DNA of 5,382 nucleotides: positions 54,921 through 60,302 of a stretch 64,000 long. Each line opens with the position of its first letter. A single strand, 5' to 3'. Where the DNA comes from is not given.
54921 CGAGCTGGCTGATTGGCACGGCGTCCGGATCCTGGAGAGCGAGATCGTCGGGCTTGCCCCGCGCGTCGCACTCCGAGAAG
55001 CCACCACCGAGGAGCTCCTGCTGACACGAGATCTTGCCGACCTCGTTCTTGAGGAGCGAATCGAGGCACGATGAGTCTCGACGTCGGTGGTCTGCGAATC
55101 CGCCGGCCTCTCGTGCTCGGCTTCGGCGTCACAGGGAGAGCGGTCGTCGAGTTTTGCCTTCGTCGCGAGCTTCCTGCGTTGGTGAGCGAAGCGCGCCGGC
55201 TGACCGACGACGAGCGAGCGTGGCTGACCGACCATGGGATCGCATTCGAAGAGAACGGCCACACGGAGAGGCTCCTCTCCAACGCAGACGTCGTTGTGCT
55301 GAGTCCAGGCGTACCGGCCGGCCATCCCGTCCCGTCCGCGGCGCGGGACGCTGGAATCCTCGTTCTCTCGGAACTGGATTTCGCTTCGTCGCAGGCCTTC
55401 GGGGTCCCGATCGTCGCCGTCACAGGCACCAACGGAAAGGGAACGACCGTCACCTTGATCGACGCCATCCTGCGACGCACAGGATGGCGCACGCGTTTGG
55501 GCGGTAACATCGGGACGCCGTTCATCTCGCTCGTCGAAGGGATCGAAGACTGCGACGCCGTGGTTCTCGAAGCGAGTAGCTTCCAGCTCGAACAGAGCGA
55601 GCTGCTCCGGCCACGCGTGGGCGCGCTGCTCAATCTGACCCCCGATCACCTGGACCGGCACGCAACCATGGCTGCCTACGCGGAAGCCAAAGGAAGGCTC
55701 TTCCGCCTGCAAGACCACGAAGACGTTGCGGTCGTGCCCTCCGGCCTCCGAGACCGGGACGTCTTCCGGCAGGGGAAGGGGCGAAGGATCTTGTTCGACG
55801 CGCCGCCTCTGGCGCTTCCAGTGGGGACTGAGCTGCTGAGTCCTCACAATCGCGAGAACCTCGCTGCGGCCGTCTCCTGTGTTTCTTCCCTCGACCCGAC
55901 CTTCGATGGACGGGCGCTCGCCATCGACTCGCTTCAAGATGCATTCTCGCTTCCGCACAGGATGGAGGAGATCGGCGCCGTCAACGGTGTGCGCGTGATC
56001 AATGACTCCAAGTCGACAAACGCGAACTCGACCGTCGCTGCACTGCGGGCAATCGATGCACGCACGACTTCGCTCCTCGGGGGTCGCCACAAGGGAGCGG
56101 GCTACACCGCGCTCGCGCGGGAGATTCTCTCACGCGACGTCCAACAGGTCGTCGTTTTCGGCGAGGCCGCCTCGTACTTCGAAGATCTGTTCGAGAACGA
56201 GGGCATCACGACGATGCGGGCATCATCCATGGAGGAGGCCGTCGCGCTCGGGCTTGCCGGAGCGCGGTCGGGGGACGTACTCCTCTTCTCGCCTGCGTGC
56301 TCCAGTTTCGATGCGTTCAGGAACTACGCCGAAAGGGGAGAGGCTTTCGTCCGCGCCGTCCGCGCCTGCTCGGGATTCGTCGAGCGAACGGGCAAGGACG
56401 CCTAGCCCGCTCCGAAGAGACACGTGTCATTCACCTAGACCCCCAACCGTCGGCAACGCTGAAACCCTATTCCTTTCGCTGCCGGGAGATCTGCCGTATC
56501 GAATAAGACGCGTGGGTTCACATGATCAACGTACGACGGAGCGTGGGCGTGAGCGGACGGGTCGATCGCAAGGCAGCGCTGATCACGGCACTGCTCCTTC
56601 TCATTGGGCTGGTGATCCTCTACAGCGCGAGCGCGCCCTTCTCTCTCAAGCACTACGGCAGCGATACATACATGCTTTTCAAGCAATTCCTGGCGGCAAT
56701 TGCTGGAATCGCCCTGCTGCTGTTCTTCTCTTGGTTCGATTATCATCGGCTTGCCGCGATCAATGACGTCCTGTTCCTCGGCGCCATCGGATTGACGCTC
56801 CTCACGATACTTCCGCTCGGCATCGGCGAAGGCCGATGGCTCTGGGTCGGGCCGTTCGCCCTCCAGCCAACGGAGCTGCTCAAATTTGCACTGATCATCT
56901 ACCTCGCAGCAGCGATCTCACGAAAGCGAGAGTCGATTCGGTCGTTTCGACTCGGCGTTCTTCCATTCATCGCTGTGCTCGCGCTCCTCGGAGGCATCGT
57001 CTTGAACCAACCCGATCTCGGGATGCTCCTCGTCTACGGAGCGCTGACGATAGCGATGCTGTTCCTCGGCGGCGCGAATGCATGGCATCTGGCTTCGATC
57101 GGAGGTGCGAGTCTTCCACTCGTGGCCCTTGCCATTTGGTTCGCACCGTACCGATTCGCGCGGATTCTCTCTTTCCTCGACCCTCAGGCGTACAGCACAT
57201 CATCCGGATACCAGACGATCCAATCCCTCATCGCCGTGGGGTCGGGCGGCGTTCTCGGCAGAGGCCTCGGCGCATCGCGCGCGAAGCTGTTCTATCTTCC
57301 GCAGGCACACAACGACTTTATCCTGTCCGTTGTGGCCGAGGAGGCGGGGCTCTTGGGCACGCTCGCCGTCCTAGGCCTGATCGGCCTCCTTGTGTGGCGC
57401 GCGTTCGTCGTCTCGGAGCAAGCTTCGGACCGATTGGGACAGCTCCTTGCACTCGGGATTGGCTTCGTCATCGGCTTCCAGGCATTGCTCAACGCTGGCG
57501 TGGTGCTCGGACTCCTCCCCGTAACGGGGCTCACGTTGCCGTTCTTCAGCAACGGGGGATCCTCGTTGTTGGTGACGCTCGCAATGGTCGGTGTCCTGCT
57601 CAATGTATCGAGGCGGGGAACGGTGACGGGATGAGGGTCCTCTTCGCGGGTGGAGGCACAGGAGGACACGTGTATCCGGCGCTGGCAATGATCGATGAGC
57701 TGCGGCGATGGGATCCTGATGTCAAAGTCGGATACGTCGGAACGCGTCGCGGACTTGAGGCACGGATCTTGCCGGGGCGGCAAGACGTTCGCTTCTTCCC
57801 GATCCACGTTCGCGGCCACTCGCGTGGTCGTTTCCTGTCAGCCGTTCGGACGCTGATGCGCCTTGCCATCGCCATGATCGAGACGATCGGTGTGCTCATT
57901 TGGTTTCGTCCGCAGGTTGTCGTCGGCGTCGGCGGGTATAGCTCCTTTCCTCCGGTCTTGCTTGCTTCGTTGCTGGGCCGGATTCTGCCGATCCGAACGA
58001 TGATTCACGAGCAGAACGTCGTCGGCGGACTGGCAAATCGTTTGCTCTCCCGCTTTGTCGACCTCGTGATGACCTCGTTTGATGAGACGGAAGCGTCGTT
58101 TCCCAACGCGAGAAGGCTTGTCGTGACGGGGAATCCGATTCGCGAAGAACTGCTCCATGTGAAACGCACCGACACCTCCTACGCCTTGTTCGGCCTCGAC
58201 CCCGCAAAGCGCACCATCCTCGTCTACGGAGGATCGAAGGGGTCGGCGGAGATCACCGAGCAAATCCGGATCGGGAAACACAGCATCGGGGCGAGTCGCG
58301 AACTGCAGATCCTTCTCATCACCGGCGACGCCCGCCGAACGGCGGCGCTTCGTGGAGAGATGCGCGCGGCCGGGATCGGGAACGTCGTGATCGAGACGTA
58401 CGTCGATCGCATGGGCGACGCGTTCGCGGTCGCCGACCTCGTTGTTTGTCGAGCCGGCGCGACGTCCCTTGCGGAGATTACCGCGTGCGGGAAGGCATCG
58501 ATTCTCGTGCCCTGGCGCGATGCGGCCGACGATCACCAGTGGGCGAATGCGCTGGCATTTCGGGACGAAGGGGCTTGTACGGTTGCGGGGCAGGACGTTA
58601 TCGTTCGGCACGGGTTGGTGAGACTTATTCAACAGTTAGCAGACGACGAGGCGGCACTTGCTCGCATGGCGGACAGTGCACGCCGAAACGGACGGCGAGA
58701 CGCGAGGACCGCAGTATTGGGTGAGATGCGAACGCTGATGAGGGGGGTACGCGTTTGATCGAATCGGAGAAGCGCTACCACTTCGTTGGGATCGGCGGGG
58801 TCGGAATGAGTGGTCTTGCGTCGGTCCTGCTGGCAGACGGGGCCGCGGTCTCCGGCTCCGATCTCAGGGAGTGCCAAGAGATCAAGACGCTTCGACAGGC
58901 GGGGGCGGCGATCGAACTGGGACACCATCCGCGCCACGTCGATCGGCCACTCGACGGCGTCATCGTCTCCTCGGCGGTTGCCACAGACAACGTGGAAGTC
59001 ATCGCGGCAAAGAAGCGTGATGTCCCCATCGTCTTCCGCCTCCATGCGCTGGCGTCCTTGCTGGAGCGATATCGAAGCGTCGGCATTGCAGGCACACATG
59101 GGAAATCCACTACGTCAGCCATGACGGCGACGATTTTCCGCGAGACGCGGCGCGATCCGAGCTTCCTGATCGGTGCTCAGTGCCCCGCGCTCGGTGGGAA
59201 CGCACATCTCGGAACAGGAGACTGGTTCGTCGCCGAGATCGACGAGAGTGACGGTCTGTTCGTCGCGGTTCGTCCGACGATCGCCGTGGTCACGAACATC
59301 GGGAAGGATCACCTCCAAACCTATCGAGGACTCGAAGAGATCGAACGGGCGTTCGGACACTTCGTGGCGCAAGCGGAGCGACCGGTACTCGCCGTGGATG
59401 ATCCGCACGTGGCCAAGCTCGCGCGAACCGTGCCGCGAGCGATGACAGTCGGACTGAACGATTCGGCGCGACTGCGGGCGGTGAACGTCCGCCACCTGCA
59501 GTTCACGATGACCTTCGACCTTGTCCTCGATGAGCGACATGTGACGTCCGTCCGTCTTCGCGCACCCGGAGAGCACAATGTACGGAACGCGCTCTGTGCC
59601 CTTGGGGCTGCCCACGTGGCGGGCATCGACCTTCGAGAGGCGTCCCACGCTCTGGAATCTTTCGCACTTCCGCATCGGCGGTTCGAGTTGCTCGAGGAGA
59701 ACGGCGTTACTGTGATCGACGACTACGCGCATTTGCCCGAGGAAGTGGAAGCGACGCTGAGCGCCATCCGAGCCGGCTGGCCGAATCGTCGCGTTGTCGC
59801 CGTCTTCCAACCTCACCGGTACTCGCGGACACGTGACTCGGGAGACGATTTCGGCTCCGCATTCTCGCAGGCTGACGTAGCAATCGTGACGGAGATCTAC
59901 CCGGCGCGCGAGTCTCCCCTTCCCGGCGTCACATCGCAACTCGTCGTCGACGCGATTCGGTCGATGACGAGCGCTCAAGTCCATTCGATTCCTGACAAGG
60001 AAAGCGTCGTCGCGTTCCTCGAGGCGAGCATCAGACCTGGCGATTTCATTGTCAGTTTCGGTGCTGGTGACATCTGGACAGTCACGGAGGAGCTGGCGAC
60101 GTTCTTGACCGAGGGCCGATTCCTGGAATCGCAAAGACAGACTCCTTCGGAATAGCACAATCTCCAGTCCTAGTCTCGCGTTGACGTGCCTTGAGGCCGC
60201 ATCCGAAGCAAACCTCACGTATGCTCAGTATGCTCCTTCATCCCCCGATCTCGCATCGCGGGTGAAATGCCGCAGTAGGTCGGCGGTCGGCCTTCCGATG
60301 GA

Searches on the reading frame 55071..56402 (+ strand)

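Call 79: search_protein_families(library=pfam, proteins=[window:55071-56402:+], max_evalue=0.00001)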
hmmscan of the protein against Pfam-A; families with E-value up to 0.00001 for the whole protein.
window:55071-56402:+ (444 aa): 4 families
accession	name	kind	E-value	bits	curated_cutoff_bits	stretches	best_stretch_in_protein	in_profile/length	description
PF08245.18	Mur_ligase_M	-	1.2e-23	84.5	24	1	117-223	1-122/200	Mur ligase middle domain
PF21377.3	MurD_N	-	6.2e-13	49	24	1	15-81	4-70/76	MurD N-terminal domain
PF02875.26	Mur_ligase_C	-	9.3e-13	49.6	28.4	1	296-410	1-127/127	Mur ligase, glutamate ligase domain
PF21799.2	MurD-like_N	-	3e-10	40.7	27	1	14-99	4-87/88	Mur ligase MurD-like, N-terminal domain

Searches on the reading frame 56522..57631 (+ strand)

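Call 79: search_protein_families(library=pfam, proteins=[window:56522-57631:+], max_evalue=0.00001)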
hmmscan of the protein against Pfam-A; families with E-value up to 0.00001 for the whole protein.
window:56522-57631:+ (370 aa): 1 family
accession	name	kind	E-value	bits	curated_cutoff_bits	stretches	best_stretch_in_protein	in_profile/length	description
PF01098.24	FTSW_RODA_SPOVE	-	4.4e-93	312.5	26.4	1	20-365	5-353/356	Cell cycle protein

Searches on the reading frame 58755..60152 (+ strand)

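Call 79: search_protein_families(library=pfam, proteins=[window:58755-60152:+], max_evalue=0.00001)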
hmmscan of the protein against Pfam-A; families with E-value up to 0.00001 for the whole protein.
window:58755-60152:+ (466 aa): 3 families
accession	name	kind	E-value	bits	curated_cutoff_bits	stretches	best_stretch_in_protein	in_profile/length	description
PF02875.26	Mur_ligase_C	-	2.7e-23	83.6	28.4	1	308-438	1-127/127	Mur ligase, glutamate ligase domain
PF08245.18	Mur_ligase_M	-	7.7e-23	81.9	24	1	111-286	1-200/200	Mur ligase middle domain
PF01225.30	Mur_ligase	-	5.2e-22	78.5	21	1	8-107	2-95/95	Mur ligase family, catalytic domain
